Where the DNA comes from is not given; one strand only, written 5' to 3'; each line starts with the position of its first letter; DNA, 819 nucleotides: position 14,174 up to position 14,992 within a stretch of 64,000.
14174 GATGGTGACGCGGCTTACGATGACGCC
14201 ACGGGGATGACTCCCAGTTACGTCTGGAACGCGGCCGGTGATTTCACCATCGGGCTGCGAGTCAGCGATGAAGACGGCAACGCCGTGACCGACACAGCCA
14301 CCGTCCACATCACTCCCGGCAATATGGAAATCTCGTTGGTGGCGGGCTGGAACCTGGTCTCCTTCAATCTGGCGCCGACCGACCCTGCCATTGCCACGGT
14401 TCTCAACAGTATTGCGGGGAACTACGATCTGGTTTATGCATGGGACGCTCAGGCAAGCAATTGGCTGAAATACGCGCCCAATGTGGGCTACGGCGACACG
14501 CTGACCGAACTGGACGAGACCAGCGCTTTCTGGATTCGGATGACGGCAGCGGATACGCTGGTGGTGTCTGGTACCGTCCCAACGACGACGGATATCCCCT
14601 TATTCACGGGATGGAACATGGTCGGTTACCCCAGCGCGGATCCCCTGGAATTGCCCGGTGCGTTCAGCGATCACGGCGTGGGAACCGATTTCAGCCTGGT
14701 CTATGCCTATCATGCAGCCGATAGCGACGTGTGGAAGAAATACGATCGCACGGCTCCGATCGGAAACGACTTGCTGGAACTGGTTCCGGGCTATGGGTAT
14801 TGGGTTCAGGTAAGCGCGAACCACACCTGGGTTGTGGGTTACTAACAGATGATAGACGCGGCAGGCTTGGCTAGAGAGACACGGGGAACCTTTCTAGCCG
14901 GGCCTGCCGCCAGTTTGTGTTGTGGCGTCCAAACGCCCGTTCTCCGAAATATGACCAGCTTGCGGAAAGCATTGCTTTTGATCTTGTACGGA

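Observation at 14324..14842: Unassigned ~175-aa Trp/Tyr-rich C-terminal domain shared by four of the cluster proteins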

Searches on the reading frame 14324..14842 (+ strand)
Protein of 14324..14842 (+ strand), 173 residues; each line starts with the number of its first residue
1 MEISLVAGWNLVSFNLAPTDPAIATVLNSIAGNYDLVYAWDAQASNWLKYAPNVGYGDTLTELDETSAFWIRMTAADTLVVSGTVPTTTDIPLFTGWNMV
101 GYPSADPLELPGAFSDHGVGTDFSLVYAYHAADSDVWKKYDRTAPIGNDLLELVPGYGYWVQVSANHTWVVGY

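Call 6: search_protein_families(library=pfam, proteins=[window:14324-14842:+], max_evalue=10)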
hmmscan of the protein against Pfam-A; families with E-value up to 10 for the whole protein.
window:14324-14842:+ (173 aa): 0 families

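Call 8: search_protein_families(library=ncbifam, proteins=[window:14324-14842:+], max_evalue=10)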
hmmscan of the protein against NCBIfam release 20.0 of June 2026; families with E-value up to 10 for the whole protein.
window:14324-14842:+ (173 aa): 0 families

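Call 11: search_solved_structures(query=A1, max_evalue=10, show_alignments=2)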
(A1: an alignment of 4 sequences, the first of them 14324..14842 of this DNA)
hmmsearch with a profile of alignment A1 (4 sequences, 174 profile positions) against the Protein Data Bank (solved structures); distinct sequences matched with E-value up to 10: 5.
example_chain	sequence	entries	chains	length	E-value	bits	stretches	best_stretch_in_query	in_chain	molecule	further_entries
4hjj_L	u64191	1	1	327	0.26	14.4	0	99-136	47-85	Anti-IL12 Anti-IL18 DFab Light Chain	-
8d7h_A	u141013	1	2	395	0.77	12.8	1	128-167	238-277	Cytokine receptor-like factor 1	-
6muv_c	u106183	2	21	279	0.99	12.5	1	21-77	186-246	Proteasome activator PA28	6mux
6dfk_A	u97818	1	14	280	1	12.5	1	21-77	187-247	Subunit of proteaseome activator complex,putative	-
4rwy_L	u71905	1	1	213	1.2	12.2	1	99-129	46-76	Antibody 8ANC131 Light chain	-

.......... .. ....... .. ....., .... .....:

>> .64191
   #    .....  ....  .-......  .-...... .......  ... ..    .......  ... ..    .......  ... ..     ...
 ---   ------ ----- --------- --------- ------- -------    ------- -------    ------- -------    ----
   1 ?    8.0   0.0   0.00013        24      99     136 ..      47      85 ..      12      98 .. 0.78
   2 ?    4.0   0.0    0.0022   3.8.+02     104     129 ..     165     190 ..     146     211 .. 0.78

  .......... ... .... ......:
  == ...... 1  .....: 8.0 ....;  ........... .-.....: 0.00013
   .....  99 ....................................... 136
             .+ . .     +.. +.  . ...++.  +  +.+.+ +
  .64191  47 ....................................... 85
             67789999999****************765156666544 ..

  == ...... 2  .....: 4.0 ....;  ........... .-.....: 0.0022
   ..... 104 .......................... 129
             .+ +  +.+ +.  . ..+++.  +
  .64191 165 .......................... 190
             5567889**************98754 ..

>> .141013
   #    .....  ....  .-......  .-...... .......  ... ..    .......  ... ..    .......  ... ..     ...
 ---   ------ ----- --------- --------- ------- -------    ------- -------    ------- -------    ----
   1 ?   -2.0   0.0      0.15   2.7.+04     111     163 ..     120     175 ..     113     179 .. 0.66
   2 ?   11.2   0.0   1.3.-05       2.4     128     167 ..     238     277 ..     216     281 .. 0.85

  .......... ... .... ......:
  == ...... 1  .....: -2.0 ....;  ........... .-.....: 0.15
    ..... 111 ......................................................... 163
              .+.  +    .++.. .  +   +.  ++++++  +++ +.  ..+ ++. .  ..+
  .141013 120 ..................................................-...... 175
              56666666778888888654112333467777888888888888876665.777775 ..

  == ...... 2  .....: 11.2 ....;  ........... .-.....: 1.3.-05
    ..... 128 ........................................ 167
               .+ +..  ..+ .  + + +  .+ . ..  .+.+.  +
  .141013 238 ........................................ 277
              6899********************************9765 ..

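Call 12: find_homologous_proteins(query=A1, max_evalue=0.001)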
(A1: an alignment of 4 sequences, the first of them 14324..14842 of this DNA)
Query A1 (4 sequences) (173 aa, profile of the alignment): 303 proteins with E <= 0.001 among 8000 candidates; the best 120 are listed.
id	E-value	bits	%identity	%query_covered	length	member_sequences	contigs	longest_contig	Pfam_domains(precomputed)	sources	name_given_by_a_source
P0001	9.4e-88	311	92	100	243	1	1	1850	PF18911.7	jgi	-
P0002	1.5e-85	303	64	98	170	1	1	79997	-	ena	-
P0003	3.4e-79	283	69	99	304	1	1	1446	PF17963.8,PF17892.8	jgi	jgi:hypothetical protein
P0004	5.2e-78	279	60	99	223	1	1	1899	PF09479.17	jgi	jgi:uncharacterized repeat protein (TIGR02543 family)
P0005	2.7e-75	270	62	99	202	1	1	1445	-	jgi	jgi:hypothetical protein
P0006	4.6e-75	269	59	99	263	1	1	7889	-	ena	-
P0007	1.1e-74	268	58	99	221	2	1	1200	PF18887.6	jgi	jgi:hypothetical protein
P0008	2.0e-74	267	60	99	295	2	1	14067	PF18887.6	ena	-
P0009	3.0e-74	267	62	99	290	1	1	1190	PF22352.3,PF00801.27,PF18911.7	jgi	jgi:hypothetical protein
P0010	1.4e-72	261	59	99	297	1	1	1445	PF18887.6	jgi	jgi:hypothetical protein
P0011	1.7e-72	261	63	92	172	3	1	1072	-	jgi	-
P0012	1.9e-72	261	59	99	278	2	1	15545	-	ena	-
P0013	3.3e-72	260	57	99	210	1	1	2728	PF18887.6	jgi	jgi:hypothetical protein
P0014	4.5e-72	260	58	99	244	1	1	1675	PF09479.17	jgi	-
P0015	8.3e-72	259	55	99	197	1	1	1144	-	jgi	jgi:hypothetical protein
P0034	4.6e-68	246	57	99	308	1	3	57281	-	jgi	jgi:hypothetical protein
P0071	2.5e-61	225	55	99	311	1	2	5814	-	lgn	-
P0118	1.7e-51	193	47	98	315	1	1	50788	-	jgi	-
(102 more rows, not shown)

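Call 28: search_protein_representatives(alignment_id=A1)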
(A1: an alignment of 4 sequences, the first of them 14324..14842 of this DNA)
Query: 4 sequences, 174 profile positions. Proteins with E-value up to 0.001 (for the whole library): 11517; up to 1e-10: 5202; up to 1e-30: 596. The best 150 are listed.
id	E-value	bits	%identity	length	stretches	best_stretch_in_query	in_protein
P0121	8.0e-91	318.9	-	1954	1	2-174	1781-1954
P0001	3.0e-88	310.5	-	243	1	1-174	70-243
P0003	1.1e-79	282.6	-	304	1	2-174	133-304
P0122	8.2e-78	276.5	-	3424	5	2-168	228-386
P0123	3.3e-76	271.3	-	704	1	2-174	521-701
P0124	5.7e-76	270.5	-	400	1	2-174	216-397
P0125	8.1e-74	263.5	-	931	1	2-172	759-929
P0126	8.8e-74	263.4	-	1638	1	2-174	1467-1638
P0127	9.1e-74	263.3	-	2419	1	2-174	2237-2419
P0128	9.7e-74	263.3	-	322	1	2-174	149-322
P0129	9.5e-73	260.0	-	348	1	3-174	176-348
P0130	1.2e-71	256.5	-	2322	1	2-174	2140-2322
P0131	2.0e-71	255.7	-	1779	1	2-174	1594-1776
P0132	2.3e-71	255.6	-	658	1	2-174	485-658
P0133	2.4e-71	255.5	-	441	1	2-174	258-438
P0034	1.5e-68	246.4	-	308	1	2-172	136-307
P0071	8.0e-62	224.5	-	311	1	2-173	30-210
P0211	3.6e-59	215.8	-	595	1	2-174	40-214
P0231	2.7e-56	206.5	-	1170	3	3-172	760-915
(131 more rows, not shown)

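Call 29: predict_structure(alignment_id=A2)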
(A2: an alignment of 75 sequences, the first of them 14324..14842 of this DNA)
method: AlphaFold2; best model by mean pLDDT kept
length: 173 residues; sequences in the alignment: 75
mean_pLDDT: 97.5   pTM: 0.91
mean pLDDT of the five models: 97.5, 97.5, 97.4, 97.2, 97.1
residues with pLDDT >= 90: 170; 70-90: 3; 50-70: 0; < 50: 0
segments of 3 or more residues with pLDDT < 50: none
pLDDT, mean of each block of 10 residues (from residue 1): 98 98 98 98 98 93 98 99 97 99 98 98 98 97 94 98 99 96
secondary structure, 60 per line:
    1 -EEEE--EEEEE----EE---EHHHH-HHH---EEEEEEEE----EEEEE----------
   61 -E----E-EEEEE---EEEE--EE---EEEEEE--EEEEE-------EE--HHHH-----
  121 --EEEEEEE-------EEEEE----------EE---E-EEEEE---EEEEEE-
elements in order: E2-5 E8-12 H23-26 E34-41 E46-50 E69-73 E77-80 E88-93 E96-100 H112-115 E123-129 E137-141 E159-163 E167-172
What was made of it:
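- On Dockerin (PF00404, Dockerin_1): The model is all-beta, with 14 strands (call 29).
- The model has pLDDT 97.5 and pTM 0.91 (call 29).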

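Call 32: fold_search(model_id=the predicted structure, library=pdb)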
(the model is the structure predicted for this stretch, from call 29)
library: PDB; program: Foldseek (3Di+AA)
matches with E <= 10: 596; with E <= 0.001: 0
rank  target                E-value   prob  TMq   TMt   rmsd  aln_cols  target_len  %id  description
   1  6byr_B                6.4e-02  0.15  0.18  0.13  23.1       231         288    6  Structures of the PKA RI alpha holoenzyme with the FLHCC driver J-PKAc alpha or native PKAc alpha (released 2019-04-03)
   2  9edd_B                7.5e-02  0.21  0.22  0.17  19.7       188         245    8  Reset Type-I Protein Kinase A Holoenzyme (released 2025-04-23)
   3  4x6r_B                7.5e-02  0.13  0.19  0.13  23.4       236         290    6  An Isoform-specific Myristylation Switch Targets RIIb PKA Holoenzymes to Membranes (released 2015-07-22)
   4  6no7_B                7.9e-02  0.15  0.20  0.14  22.9       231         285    6  Crystal Structure of the full-length wild-type PKA RIa Holoenzyme (released 2019-07-24)
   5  4d8o                  9.9e-02  0.10  0.18  0.08  17.4       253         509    8  Crystal Structure of the ankyrin-B ZU5-ZU5-UPA-DD tandem (released 2012-03-28)
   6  2w0c_L                1.1e-01  0.08  0.17  0.10  19.6       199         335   10  X-ray structure of the entire lipid-containing bacteriophage PM2 (released 2008-09-23)
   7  3rns                  1.2e-01  0.07  0.15  0.14  15.5       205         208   12  Cupin 2 conserved barrel domain protein from Leptotrichia buccalis (released 2011-05-11)
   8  6z2l_A                1.2e-01  0.13  0.20  0.18  15.9       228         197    6  Structure of Plasmodium falciparum P113 bound to antibody P3.2 (released 2020-07-22)
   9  6no7_F                1.4e-01  0.12  0.20  0.14  23.2       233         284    6  Crystal Structure of the full-length wild-type PKA RIa Holoenzyme (released 2019-07-24)
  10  5kbf_A                1.4e-01  0.08  0.18  0.12  19.9       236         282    7  cAMP bound PfPKA-R (141-441) (released 2016-10-12)
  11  9nqo                  1.5e-01  0.04  0.15  0.13  18.3       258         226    8  Crystal structure of Galectin-3 in complex with FN3 (released 2026-02-18)
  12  9wyd_C                1.6e-01  0.04  0.14  0.13  17.0       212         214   11  Crystal structure of HAstV8 spike and FcRn (released 2026-02-11)
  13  2vme_C                2.2e-01  0.04  0.15  0.12  23.9       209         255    9  Structure of the wild-type discoidin II from Dictyostelium discoideum (released 2008-07-01)
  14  7u1j_A                2.3e-01  0.09  0.21  0.12  17.1       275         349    6  Crystal structure of Pisum sativum convicilin (released 2022-03-30)
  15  7mfg_A                2.3e-01  0.06  0.14  0.09  17.8       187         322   11  Cryo-EM structure of the VRC310 clinical trial, vaccine-elicited, human antibody 310-030-1D06 Fab in complex with an H (released 2021-11-03)
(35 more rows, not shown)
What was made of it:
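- Weak, non-significant Foldseek similarities include a CBM and lectin-like sandwiches (call 32).
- Tried and rejected: The PDB gave nothing (call 32).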

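Call 34: search_protein_families(library=pfam, proteins=[P0211, P0231, P0071, P0034, P0118, P0122], max_evalue=0.01)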
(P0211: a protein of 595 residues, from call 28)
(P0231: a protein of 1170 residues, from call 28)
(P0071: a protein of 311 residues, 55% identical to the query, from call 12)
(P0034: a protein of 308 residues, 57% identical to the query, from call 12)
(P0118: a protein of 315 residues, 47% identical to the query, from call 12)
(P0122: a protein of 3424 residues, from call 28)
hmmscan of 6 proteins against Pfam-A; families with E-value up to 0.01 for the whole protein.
P0211 (595 aa): 0 families

P0231 (1170 aa): 3 families
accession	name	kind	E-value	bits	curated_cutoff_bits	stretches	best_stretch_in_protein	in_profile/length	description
PF01483.27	P_proprotein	-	1.5e-15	57.5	21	1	486-577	2-85/86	Proprotein convertase P-domain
PF19077.6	Big_13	-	1.5e-07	32.3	27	1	692-747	50-101/102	Bacterial Ig-like domain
PF19527.4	DUF6055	-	1.4e-05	24.7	27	1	174-379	130-329/417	Family of unknown function (DUF6055)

P0071 (311 aa): 0 families

P0034 (308 aa): 0 families

P0118 (315 aa): 0 families

P0122 (3424 aa): 7 families
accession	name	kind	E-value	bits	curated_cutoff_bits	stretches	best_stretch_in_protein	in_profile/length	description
PF18911.6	PKD_4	-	1.7e-84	278.4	27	8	1018-1089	9-79/85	PKD domain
PF00801.26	PKD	-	9.2e-64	211.9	23.5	8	1708-1777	4-76/80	PKD domain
PF13385.13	Laminin_G_3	-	2e-16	60.9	27.6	1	1146-1319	1-151/151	Concanavalin A-like lectin/glucanases superfamily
PF00404.24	Dockerin_1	-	5.3e-07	30.2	22.9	1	3348-3400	1-52/57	Dockerin type I domain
PF02973.23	Sialidase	-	0.00017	21.6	26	1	1248-1320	110-183/189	Sialidase, N-terminal domain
PF17803.7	Cadherin_4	-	0.00022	22.1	25.1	1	3060-3112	2-55/71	Bacterial cadherin-like domain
PF17963.7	Big_9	-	0.00049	21.4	23.6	1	2978-3063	3-88/89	Bacterial Ig domain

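Call 37: fold_search(model_id=the predicted structure, library=viral)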
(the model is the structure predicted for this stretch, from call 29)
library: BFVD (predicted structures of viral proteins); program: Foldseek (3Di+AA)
matches with E <= 10: 596; with E <= 0.001: 1
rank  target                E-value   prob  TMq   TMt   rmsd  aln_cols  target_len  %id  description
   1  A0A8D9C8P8            1.1e-04  1.00  0.66  0.23   4.3       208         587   13  Putative hemin binding protein [uncultured marine phage]
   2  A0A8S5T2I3            2.8e-02  0.16  0.21  0.07  16.3       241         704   11  Uncharacterized protein [Myoviridae sp. ctp4Q36]
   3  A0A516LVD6            4.3e-02  0.14  0.20  0.06  16.1       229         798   13  (no name in the UniProt tables at hand)
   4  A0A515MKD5            5.3e-02  0.16  0.21  0.18  18.6       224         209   10  Minor tail protein [Rhodococcus phage Whack]
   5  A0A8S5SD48            1.0e-01  0.07  0.15  0.10  27.8       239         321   10  Uncharacterized protein [Siphoviridae sp. ctqBc4]
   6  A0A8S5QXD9            1.1e-01  0.05  0.12  0.07  16.9       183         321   10  Distal tail protein [Siphoviridae sp. cttWj13]
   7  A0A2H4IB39            1.3e-01  0.12  0.19  0.13  16.0       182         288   12  Uncharacterized protein [Erwinia phage vB_EamM_Y3]
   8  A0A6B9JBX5            1.5e-01  0.12  0.17  0.23  13.4       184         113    8  Uncharacterized protein [Vibrio phage vB_VchM_Kuja]
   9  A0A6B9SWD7            1.8e-01  0.04  0.15  0.10  19.8       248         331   10  (no name in the UniProt tables at hand)
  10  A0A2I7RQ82            2.0e-01  0.08  0.18  0.06  16.1       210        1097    9  (no name in the UniProt tables at hand)
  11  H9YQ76                2.2e-01  0.03  0.12  0.04  19.5       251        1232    9  (no name in the UniProt tables at hand)
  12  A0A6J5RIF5            2.3e-01  0.09  0.20  0.18  15.5       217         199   12  Uncharacterized protein [uncultured Caudovirales phage]
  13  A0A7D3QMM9            2.3e-01  0.03  0.10  0.07  19.3       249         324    7  (no name in the UniProt tables at hand)
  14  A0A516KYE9            2.5e-01  0.04  0.15  0.15  16.6       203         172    9  (no name in the UniProt tables at hand)
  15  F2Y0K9                2.5e-01  0.03  0.13  0.07  21.6       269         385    8  (no name in the UniProt tables at hand)
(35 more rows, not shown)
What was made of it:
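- Tried and rejected: BFVD gave one hit (TMq 0.66) to an uncharacterised 'putative hemin binding protein' of an uncultured marine phage (call 37).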

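Call 38: find_related_loci(query=A1, collection=genome_contigs, flank=6000)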
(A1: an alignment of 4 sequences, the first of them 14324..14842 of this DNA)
Query A1 (173 aa) in genome_contigs; peptide patterns used: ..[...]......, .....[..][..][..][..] (x = any residue, [..] = any of these).
103 stretches matched a pattern; 82 encode a relative of the query (tblastn E <= 1e-3); the best 80 are kept; 75 distinct loci.
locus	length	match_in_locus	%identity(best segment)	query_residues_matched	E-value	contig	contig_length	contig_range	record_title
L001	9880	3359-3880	65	1-173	9e-70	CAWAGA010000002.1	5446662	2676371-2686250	MAG: uncultured Chloroflexia bacterium isolate MFD02416.bin.2.6 genome assembly, contig: contig_34004, whole genome shot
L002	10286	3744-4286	64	3-173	3e-64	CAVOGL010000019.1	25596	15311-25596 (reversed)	MAG: uncultured Chloroflexia bacterium isolate MFD09964.bin.2.169 genome assembly, contig: contig_54937, whole genome sh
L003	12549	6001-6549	60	2-173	2e-62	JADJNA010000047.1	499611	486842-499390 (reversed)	MAG: Candidatus Villigracilis saccharophilus isolate EsbW_MAXAC.021 tig00251182-10-4997950, whole genome shotgun sequenc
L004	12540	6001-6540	58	2-173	2e-62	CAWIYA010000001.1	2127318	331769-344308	MAG: uncultured Chloroflexia bacterium isolate MFD05942.bin.1.108 genome assembly, contig: contig_1859, whole genome sho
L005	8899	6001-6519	60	2-173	2e-65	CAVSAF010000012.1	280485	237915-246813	MAG: uncultured Chloroflexia bacterium isolate MFD05942.bin.3.283 genome assembly, contig: contig_17504, whole genome sh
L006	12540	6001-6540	58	2-173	1e-61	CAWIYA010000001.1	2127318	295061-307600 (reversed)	MAG: uncultured Chloroflexia bacterium isolate MFD05942.bin.1.108 genome assembly, contig: contig_1859, whole genome sho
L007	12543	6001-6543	59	2-173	3e-60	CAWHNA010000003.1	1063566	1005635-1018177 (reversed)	MAG: uncultured Chloroflexia bacterium isolate MFD02809.bin.2.194 genome assembly, contig: contig_70126, whole genome sh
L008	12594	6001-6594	60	3-173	9e-60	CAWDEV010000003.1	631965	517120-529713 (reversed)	MAG: uncultured Chloroflexia bacterium isolate MFD05942.bin.1.268 genome assembly, contig: contig_14532, whole genome sh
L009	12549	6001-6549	57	2-173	1e-58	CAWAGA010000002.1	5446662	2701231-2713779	MAG: uncultured Chloroflexia bacterium isolate MFD02416.bin.2.6 genome assembly, contig: contig_34004, whole genome shot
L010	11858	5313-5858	59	2-173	9e-59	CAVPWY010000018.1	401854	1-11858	MAG: uncultured Chloroflexia bacterium isolate MFD00032.bin.2.135 genome assembly, contig: contig_7673, whole genome sho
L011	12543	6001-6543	56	2-173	5e-58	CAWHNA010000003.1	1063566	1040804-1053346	MAG: uncultured Chloroflexia bacterium isolate MFD02809.bin.2.194 genome assembly, contig: contig_70126, whole genome sh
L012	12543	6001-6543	58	2-173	4e-58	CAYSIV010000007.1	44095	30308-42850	MAG TPA_asm: uncultured Anaerolineales bacterium isolate SRP119689_co1_311 genome assembly, contig: NODE_969_length_4409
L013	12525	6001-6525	59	8-173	3e-58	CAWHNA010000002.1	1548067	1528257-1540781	MAG: uncultured Chloroflexia bacterium isolate MFD02809.bin.2.194 genome assembly, contig: contig_61369, whole genome sh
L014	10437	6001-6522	59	2-173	1e-57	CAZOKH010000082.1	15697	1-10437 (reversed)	MAG TPA_asm: uncultured Anaerolineaceae bacterium isolate binchicken_co27_441 genome assembly, contig: NODE_6622_length_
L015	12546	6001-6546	56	2-173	1e-56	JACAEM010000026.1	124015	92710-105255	MAG: Chloroflexota bacterium isolate L.E.CH.17 k119_1008173, whole genome shotgun sequence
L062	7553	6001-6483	30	5-171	2e-14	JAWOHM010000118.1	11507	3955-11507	MAG: Thermoplasmata archaeon isolate CWP4-2.bin.83 k191_4222790, whole genome shotgun sequence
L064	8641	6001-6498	33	5-171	4e-14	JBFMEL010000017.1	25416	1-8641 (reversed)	MAG: Thermoplasmatota archaeon isolate MAG244 MAG244_17, whole genome shotgun sequence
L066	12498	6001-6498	31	2-167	2e-12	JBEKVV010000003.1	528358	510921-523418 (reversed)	MAG: Candidatus Bathyarchaeia archaeon isolate SPRUCE 612 SPRUCE_612_3, whole genome shotgun sequence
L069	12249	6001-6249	35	2-171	2e-8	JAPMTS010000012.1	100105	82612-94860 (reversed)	MAG: Candidatus Methanoperedens sp. isolate RBG 1 RBG_16_Archaea_41_19_RBG_16_scaffold_77, whole genome shotgun sequence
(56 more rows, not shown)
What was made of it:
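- The module occurs in lineages whose envelopes are expected to differ greatly: Chloroflexota, FCB-group bacteria with T9SS signals, and archaea (call 38).
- Tried and rejected: I repeated it with the four-copy alignment (call 38).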

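Call 55: find_homologous_proteins(query=P0034, max_evalue=1e-10)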
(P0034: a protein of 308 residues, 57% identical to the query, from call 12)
Query P0034 (308 aa): 262 proteins with E <= 1e-10 among 4247 candidates; the best 120 are listed.
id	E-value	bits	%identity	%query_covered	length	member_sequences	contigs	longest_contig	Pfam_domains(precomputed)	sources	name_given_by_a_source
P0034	2.7e-198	676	100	100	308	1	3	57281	-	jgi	jgi:hypothetical protein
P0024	2.7e-177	607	88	100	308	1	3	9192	-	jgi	jgi:hypothetical protein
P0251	4.1e-66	241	57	41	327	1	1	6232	-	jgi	jgi:hypothetical protein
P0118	6.0e-66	241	46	88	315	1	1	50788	-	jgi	-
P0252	6.0e-66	241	47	93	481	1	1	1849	PF17963.8,PF17892.8,PF17803.8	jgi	jgi:hypothetical protein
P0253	2.7e-65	239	47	90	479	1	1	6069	PF17963.8,PF17892.8,PF17803.8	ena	-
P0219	9.1e-65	237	46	97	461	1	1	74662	-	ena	-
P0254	1.1e-64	237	55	41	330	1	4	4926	-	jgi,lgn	jgi:hypothetical protein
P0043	7.7e-64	234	61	57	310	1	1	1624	PF00801.27,PF18911.7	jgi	jgi:hypothetical protein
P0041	5.4e-62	228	46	90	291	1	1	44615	-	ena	-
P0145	5.4e-62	228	60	59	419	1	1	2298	PF13385.14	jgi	jgi:hypothetical protein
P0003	2.3e-61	226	49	90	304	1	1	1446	PF17963.8,PF17892.8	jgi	jgi:hypothetical protein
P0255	9.9e-60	221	63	56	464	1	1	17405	PF22352.3,PF00801.27,PF05345.19,PF18911.7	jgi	jgi:PKD repeat protein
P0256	1.3e-59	220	47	89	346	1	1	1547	-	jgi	jgi:hypothetical protein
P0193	8.6e-59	217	51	56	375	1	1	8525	PF17963.8,PF17892.8,PF17803.8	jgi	jgi:hypothetical protein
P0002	2.8e-53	199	55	55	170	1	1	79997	-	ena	-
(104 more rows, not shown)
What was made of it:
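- On Carbohydrate-binding modules (CBM families in Pfam/PDB): Partner domains are rarely glycoside hydrolases (calls 12, 55).
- It is rarely fused to glycoside hydrolases (calls 12, 55).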
